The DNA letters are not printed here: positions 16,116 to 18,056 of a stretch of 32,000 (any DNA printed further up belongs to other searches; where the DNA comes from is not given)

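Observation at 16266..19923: Translationally coupled pair of large orphan proteins (547 aa + 670 aa): candidate undescribed two-component system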

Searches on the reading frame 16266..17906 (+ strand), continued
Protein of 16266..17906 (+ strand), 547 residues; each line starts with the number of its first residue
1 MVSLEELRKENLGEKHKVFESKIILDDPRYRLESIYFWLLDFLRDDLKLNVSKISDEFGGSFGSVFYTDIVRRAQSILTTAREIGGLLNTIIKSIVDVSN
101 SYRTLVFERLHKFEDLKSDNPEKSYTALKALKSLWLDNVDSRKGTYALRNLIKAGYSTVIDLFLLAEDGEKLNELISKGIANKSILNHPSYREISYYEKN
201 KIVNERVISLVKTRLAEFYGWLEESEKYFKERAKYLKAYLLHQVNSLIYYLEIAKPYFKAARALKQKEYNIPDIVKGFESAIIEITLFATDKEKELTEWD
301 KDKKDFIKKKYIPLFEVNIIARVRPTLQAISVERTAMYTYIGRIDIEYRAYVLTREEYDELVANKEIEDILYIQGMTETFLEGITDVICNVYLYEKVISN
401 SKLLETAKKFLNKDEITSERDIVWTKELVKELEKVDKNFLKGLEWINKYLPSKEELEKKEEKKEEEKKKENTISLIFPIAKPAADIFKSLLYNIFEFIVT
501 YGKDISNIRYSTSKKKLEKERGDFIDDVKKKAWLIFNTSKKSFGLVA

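Call 83: search_protein_families(library=pfam, alignment_id=A1, max_evalue=1)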
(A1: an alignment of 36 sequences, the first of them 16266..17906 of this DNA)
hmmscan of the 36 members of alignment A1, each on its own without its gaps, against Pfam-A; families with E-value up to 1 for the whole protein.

A. member 1, window:16266-17906:+ (547 aa): 1 family
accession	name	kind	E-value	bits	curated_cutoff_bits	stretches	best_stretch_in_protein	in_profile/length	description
PF06648.16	AcMNPV_Ac75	-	0.082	13.3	24.4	1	392-435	75-118/122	Autographa californica nuclear polyhedrosis virus (AcMNPV), Ac75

B. families by the number of members that match (of 36 scanned): 45 families (the first 25 are shown)
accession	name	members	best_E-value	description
PF08738.15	Gon7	3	0.031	Gon7 family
PF13120.11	DUF3974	3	0.053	Domain of unknown function (DUF3974)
PF24505.1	Ig_TMEM131homol_6th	2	0.039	TMEM131 homolog sixth Ig-like domain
PF22456.1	PqqF-like_C_4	2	0.1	PQQ synthase PqqF-like, C-terminal lobe domain 4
PF21020.4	Spectrin_4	2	0.25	Spectrin-like repeat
PF14171.11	SpoIISA_toxin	2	0.37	Toxin SpoIISA, type II toxin-antitoxin system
PF03564.21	DUF1759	1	0.002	Protein of unknown function (DUF1759)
PF14591.11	AF0941-like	1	0.0074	AF0941-like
PF11748.13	DUF3306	1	0.013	Protein of unknown function (DUF3306)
PF13495.12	Phage_int_SAM_4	1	0.014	Phage integrase, N-terminal SAM-like domain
PF01409.25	tRNA-synt_2d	1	0.018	tRNA synthetases class II core domain (F)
PF10280.14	Med11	1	0.026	Mediator complex protein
PF19027.5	DUF5752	1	0.027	Family of unknown function (DUF5752)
PF19538.4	DUF6062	1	0.027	Family of unknown function (DUF6062)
PF03723.20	Hemocyanin_C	1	0.031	Hemocyanin, ig-like domain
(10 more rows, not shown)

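Call 88: find_related_loci(query=A1, collection=viral_contigs, flank=3000)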
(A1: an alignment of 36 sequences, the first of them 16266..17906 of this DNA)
Query A1 (547 aa) in viral_contigs; peptide patterns used: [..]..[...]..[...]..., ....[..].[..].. (x = any residue, [..] = any of these).
54 stretches matched a pattern, but none encodes a relative of the query by tblastn (E <= 1e-3).

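Call 90: search_protein_families(library=padloc, proteins=[window:16266-17906:+, L002:7977-9416:+, L002:10139-11995:+, L002:9526-10128:+, L002:12586-13398:+], max_evalue=0.01)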
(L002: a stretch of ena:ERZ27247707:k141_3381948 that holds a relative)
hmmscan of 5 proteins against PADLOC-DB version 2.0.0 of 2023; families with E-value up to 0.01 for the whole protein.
window:16266-17906:+ (547 aa): 0 families

L002:7977-9416:+ (480 aa): 0 families

L002:10139-11995:+ (619 aa): 0 families

L002:9526-10128:+ (201 aa): 0 families

L002:12586-13398:+ (271 aa): 8 families
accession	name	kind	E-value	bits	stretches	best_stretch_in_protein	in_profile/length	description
PDLC04903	PDC-S09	-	5.8e-10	37.5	1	16-64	7-55/108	-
PDLC04906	PDC-S09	-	2.4e-06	25.8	1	35-63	24-52/98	-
PDLC04368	PDC-M05A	-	3.9e-06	24.8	1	30-90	102-162/201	-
PDLC04904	PDC-S09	-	2e-05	22.7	1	35-70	25-60/104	-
PDLC04907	PDC-S09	-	3.7e-05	21.8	1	35-63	27-55/114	-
PDLC04902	PDC-S09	-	0.0001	20.6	1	35-65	21-51/97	-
PDLC04369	PDC-M05A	-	0.001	16.7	1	32-64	100-132/201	-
PDLC04778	PDC-M70A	-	0.0086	13.4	0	36-63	48-75/355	-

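Call 91: search_protein_families(library=phrogs, proteins=[window:16266-17906:+, L002:7977-9416:+, L002:10139-11995:+, L002:9526-10128:+, L002:12586-13398:+], max_evalue=0.01)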
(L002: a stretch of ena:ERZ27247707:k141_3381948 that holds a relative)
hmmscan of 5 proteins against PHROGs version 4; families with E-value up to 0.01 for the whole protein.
window:16266-17906:+ (547 aa): 0 families

L002:7977-9416:+ (480 aa): 1 family
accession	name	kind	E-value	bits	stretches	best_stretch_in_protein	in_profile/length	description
phrog_25091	-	unknown function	0.0094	17.5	0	119-206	8-94/98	-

L002:10139-11995:+ (619 aa): 0 families

L002:9526-10128:+ (201 aa): 0 families

L002:12586-13398:+ (271 aa): 0 families

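Call 96: search_protein_families(library=pfam, proteins=[L015:7546-8595:+, L066:8180-9403:+, L066:9966-10715:+, L079:5382-6233:+, L079:6236-7291:+, L079:8161-8805:+, L025:7363-8052:+, L077:2578-3087:+, L075:2951-3424:+, L064:7487-8020:+], max_evalue=0.001)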
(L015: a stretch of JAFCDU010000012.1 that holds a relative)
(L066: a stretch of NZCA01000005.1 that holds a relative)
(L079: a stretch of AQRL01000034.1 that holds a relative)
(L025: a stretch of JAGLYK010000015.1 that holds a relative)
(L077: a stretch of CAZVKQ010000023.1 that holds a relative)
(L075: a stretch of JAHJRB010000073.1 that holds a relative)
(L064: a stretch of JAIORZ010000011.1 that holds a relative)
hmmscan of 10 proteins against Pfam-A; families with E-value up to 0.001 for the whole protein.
L015:7546-8595:+ (350 aa): 0 families

L066:8180-9403:+ (408 aa): 1 family
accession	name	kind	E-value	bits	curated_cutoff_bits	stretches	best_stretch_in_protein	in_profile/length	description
PF01136.24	Peptidase_U32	-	6.4e-83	278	22.4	1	79-303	2-231/233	Peptidase family U32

L066:9966-10715:+ (250 aa): 1 family
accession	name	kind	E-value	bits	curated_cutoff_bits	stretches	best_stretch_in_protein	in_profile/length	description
PF01978.25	TrmB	-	6.4e-13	48.8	25.6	1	8-65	1-58/68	Sugar-specific transcriptional regulator TrmB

L079:5382-6233:+ (284 aa): 1 family
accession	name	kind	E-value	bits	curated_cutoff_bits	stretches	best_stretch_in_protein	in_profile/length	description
PF09521.16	RE_NgoPII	-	9.1e-86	287.6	25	1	4-266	2-262/262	NgoPII restriction endonuclease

L079:6236-7291:+ (352 aa): 1 family
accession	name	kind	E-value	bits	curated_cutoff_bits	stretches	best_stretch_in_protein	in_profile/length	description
PF00145.23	DNA_methylase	-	1.2e-90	304.7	22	1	1-319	1-323/324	C-5 cytosine-specific DNA methylase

L079:8161-8805:+ (215 aa): 1 family
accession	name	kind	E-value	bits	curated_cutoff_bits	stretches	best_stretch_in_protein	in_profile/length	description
PF09335.16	VTT_dom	-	4.7e-27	95.3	33.9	1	66-180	3-122/123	VTT domain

L025:7363-8052:+ (230 aa): 4 families
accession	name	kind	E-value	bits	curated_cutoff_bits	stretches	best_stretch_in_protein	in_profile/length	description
PF08241.18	Methyltransf_11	-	1.8e-09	38.6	21.2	1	35-142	2-93/95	Methyltransferase domain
PF13847.12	Methyltransf_31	-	2.2e-09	37.6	27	1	28-159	2-124/145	Methyltransferase domain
PF13649.12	Methyltransf_25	-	1.3e-08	35.9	27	1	33-140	1-97/97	Methyltransferase domain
PF05148.21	Methyltransf_8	-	1.4e-05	25.5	27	0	70-147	83-159/219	Hypothetical methyltransferase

L077:2578-3087:+ (170 aa): 0 families

L075:2951-3424:+ (158 aa): 0 families

L064:7487-8020:+ (178 aa): 0 families
